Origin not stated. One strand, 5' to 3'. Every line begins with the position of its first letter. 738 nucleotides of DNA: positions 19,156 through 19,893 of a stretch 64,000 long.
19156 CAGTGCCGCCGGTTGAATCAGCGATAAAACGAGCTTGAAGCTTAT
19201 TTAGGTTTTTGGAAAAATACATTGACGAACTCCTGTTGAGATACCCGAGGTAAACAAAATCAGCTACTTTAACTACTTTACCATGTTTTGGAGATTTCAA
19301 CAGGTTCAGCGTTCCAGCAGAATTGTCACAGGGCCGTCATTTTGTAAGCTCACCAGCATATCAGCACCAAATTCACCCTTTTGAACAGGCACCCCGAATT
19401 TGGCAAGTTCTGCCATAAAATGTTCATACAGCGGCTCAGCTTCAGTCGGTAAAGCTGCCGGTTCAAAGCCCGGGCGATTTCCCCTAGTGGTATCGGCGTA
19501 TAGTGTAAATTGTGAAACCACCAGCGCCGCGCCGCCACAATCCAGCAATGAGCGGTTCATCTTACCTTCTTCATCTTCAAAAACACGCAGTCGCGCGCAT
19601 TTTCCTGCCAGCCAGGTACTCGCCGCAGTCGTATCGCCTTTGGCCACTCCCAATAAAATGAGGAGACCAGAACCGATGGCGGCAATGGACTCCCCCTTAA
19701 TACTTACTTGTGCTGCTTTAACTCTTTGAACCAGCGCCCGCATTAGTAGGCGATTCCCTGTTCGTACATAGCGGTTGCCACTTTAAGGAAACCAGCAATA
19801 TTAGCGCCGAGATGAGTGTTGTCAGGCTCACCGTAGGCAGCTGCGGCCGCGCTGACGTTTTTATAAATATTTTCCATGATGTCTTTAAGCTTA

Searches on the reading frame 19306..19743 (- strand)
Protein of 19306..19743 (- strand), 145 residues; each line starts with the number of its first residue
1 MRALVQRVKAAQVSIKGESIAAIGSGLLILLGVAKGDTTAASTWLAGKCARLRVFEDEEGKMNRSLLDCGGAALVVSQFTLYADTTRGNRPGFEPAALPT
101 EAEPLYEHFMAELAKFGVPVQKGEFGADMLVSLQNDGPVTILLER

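Call 8: search_protein_families(library=pfam, proteins=[window:19306-19743:-], max_evalue=0.00001)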
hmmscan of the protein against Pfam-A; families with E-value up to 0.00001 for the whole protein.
window:19306-19743:- (145 aa): 1 family
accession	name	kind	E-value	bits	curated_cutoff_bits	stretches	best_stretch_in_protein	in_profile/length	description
PF02580.21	Tyr_Deacylase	-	8.6e-55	185.5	25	1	2-144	1-144/144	D-Tyr-tRNA(Tyr) deacylase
